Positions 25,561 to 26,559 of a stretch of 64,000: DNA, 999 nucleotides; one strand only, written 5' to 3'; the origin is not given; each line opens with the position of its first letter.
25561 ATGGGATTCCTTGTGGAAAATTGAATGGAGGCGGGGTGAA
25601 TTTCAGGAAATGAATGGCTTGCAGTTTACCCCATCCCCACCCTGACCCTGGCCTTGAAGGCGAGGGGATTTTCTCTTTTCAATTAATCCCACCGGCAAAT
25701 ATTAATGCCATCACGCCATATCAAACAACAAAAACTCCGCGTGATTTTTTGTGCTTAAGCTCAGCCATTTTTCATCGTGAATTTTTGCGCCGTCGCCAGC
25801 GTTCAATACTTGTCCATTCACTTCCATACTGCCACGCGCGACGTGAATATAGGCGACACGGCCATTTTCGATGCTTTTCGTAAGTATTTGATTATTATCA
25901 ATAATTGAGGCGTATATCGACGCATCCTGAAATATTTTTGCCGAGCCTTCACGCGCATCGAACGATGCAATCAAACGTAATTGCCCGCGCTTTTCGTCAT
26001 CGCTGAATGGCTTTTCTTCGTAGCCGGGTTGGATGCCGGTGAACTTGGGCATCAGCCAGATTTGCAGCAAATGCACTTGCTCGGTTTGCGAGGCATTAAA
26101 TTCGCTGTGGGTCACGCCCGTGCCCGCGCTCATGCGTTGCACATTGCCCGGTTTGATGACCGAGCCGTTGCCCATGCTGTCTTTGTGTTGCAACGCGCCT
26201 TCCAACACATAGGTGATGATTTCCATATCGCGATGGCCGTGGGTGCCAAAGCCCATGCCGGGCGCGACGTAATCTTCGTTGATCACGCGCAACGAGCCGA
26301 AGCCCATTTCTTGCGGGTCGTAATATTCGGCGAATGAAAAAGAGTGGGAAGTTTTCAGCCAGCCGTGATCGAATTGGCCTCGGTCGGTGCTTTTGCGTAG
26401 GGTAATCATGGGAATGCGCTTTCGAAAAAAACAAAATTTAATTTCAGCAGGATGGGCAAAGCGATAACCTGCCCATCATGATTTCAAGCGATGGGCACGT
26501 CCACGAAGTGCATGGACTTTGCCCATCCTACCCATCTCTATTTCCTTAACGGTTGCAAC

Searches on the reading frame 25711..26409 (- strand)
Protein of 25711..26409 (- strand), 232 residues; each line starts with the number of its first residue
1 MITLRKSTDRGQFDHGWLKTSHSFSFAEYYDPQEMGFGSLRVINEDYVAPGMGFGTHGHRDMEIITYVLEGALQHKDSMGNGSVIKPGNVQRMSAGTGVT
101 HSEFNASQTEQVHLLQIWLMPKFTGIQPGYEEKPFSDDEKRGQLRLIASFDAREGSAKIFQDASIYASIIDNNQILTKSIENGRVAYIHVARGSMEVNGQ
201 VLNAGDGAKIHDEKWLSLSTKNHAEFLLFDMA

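Call 18: search_protein_families(library=pfam, proteins=[window:25711-26409:-], max_evalue=0.01)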
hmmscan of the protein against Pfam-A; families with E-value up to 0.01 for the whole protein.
window:25711-26409:- (232 aa): 3 families
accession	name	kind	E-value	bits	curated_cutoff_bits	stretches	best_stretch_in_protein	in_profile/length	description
PF02678.22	Pirin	-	2.7e-37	127.5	26.1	1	10-119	8-108/108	Pirin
PF17954.7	Pirin_C_2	-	5.8e-26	91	22.9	1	146-231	1-86/86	Quercetinase C-terminal cupin domain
PF07883.17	Cupin_2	-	0.00054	20.1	27.2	1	48-117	5-69/70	Cupin domain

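Call 19: search_solved_structures(query=window:25711-26409:-, show_alignments=2)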
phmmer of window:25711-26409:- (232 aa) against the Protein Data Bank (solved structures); distinct sequences matched with E-value up to 0.001: 14.
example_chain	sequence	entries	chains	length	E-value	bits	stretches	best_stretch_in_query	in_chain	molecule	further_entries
6uts_A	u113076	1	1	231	2.4e-68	233.2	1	1-231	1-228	Quercetin 2,3-dioxygenase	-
1tq5_A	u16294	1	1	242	2.9e-68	232.9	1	1-231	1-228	Protein yhhW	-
2vec_A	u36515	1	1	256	1.1e-27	100.3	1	2-231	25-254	PIRIN-LIKE PROTEIN YHAK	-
6d0p_A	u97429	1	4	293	8.7e-17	64.6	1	51-206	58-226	Pirin family protein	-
7te5_A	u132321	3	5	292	1e-16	64.3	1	52-204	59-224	Pirin family protein Yhak | Pirin family protein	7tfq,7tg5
2p17_A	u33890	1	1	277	3.7e-14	56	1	43-135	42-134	Pirin-like protein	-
4gul_A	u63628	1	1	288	3.2e-12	49.6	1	50-160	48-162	Pirin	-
1j1l_A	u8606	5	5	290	3.3e-12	49.6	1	50-160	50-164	Pirin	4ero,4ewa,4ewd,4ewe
6h1h_A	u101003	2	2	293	3.3e-12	49.6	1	50-160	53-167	Pirin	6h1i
4hlt_A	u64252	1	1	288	3.4e-12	49.6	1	50-160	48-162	Pirin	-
3acl_A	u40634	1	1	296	3.4e-12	49.6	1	50-160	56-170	Pirin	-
6n0j_A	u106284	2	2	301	3.5e-12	49.5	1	50-160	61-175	Pirin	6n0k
5jct_A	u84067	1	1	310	3.7e-12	49.4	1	50-160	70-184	Pirin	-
6d0g_A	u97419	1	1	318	5e-12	49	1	50-135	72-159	Pirin family protein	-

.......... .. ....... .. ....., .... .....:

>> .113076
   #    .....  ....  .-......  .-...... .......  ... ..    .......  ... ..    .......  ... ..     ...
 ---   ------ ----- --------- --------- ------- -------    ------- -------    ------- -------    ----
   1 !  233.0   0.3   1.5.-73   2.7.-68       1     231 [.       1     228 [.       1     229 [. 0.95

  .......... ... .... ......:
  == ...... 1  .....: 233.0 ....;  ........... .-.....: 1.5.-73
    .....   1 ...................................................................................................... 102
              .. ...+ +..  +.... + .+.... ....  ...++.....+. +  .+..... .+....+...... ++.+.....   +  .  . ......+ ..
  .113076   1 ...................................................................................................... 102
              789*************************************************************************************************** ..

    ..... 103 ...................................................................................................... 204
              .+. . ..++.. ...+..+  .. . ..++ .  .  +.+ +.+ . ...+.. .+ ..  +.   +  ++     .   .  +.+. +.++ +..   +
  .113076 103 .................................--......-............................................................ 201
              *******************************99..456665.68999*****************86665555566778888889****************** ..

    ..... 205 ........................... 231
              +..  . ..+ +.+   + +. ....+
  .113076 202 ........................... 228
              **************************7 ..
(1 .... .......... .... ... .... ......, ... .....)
